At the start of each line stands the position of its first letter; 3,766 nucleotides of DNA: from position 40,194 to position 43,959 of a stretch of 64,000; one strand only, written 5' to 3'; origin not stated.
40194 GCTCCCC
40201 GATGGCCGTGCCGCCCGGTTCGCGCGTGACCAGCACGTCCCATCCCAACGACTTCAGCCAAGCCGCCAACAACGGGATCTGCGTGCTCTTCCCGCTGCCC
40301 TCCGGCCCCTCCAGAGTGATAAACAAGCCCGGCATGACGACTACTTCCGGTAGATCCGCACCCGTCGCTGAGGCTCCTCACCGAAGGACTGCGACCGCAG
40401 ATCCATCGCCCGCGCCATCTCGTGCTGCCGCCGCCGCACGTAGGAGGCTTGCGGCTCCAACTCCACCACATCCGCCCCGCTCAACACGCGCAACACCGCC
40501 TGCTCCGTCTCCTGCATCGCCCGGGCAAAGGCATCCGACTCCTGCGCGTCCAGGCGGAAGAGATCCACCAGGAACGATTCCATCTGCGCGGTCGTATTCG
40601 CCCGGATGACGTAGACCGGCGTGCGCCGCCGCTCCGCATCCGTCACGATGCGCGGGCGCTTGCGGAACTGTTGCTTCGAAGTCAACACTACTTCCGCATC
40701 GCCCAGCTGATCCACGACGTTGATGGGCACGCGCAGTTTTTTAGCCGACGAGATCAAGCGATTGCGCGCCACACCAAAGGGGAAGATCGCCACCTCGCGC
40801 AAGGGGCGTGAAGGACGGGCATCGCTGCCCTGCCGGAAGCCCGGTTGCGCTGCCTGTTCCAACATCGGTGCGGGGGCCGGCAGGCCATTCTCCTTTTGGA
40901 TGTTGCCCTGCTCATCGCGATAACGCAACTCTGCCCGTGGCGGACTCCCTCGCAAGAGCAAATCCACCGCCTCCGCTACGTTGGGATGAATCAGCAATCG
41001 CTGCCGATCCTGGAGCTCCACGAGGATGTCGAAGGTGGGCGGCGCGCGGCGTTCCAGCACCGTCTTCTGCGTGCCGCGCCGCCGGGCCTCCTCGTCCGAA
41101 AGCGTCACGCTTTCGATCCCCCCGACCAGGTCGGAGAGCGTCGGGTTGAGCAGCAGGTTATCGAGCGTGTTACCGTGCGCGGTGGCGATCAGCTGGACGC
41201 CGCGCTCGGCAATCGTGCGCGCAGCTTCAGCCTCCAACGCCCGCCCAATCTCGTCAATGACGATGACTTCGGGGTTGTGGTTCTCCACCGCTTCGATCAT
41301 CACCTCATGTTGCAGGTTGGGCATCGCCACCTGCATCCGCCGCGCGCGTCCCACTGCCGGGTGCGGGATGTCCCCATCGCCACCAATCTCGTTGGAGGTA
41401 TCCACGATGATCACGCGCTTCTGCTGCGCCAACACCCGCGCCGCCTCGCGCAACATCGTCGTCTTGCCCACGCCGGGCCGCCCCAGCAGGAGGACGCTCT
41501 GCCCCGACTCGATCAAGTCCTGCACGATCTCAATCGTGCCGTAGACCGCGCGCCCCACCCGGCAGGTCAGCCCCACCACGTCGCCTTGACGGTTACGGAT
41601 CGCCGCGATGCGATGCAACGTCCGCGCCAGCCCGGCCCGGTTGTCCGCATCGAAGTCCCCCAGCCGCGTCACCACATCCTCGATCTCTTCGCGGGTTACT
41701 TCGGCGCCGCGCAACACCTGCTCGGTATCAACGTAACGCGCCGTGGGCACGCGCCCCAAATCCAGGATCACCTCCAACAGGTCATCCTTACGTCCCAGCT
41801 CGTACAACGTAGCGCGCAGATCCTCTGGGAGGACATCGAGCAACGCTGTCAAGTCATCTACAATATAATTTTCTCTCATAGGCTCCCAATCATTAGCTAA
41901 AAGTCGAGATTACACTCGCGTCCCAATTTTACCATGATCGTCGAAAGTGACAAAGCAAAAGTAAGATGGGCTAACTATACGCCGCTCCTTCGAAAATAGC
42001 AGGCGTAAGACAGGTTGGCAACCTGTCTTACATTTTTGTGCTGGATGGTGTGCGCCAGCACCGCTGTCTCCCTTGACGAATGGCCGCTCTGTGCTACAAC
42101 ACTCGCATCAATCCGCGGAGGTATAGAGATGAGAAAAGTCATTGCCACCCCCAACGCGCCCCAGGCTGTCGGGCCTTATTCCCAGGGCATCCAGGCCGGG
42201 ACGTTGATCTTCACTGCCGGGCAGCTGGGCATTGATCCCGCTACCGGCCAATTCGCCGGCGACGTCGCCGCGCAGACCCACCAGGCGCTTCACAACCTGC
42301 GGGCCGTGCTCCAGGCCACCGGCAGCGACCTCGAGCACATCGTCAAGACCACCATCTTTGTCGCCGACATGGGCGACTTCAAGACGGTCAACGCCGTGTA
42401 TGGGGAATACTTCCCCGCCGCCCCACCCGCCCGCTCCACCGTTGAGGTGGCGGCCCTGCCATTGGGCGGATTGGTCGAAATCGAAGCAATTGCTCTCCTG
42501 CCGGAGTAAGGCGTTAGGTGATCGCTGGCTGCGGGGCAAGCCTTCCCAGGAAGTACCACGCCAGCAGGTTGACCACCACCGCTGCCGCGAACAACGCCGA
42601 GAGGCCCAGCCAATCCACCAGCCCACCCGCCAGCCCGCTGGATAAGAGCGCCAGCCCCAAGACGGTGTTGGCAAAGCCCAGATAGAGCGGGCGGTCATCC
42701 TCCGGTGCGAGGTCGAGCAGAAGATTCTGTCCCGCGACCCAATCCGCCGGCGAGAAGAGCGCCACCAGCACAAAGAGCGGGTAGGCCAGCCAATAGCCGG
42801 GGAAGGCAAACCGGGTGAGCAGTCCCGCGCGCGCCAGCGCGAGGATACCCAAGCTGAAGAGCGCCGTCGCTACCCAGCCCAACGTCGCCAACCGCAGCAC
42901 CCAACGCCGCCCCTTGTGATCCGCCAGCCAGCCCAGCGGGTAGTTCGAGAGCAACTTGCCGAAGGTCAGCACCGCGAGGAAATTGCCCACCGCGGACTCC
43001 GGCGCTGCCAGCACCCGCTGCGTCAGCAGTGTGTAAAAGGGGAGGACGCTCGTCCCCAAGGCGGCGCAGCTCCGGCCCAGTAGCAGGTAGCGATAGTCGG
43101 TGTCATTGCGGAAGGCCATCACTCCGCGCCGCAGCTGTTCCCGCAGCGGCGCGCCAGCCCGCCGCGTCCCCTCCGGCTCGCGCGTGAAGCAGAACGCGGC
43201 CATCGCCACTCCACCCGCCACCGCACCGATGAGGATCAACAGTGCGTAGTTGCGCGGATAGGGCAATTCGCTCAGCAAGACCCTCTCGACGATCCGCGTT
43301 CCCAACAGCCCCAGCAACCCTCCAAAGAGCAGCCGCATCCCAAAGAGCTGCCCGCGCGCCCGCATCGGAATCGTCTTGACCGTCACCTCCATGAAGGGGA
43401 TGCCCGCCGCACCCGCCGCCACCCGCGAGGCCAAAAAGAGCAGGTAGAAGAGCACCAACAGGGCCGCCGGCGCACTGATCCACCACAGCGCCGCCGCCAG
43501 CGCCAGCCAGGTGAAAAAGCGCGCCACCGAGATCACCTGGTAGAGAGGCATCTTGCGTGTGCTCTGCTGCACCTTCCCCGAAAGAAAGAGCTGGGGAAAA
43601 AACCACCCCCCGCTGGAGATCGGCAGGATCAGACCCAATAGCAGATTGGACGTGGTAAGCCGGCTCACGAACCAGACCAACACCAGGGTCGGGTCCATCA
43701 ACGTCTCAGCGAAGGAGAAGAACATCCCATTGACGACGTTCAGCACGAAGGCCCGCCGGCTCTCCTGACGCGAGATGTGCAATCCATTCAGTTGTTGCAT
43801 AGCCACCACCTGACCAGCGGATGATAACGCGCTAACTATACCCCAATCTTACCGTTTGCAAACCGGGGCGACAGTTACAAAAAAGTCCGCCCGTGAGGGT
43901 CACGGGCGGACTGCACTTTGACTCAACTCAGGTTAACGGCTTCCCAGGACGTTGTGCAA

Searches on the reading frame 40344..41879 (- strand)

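Call 64: search_protein_families(library=pfam, proteins=[window:40344-41879:-], max_evalue=0.0001)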
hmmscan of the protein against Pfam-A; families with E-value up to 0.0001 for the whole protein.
window:40344-41879:- (512 aa): 11 families
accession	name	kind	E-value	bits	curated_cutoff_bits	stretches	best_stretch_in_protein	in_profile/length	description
PF25516.1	PTPase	-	6.1e-24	84.2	27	1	364-441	2-79/79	Phosphotyrosine protein phosphatase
PF19568.5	Spore_III_AA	-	2.2e-11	43.9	27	1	106-253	121-276/306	Sporulation stage III, protein AA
PF01424.28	R3H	-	4e-11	43.2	26.8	1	460-511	9-60/60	R3H domain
PF03266.21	NTPase_1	-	3.6e-07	30.6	23.9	0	129-153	2-26/168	NTPase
PF00004.35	AAA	-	4e-07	31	21.2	1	129-218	1-73/131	ATPase family associated with various cellular activities (AAA)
PF13481.12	AAA_25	-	4.6e-07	30.1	27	0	118-156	25-63/195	AAA domain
PF07728.20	AAA_5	-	3.2e-06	27.6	22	1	129-215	2-79/139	AAA domain (dynein-related subfamily)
PF13604.12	AAA_30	-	6.3e-06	26.5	27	1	117-222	8-108/191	AAA domain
PF13191.12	AAA_16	-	8.3e-06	26.8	32.6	0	124-159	17-57/167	AAA ATPase domain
PF13401.12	AAA_22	-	1.2e-05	26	27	0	125-223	4-104/130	AAA domain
PF13479.12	AAA_24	-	1.9e-05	25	27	1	126-220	2-82/195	AAA domain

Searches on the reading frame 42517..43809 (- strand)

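Call 64: search_protein_families(library=pfam, proteins=[window:42517-43809:-], max_evalue=0.0001)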
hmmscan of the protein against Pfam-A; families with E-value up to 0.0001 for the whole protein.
window:42517-43809:- (431 aa): 1 family
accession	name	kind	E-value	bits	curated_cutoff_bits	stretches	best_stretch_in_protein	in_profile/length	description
PF07690.21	MFS_1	-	1.2e-15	57.8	33.4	1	242-422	1-174/347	Major Facilitator Superfamily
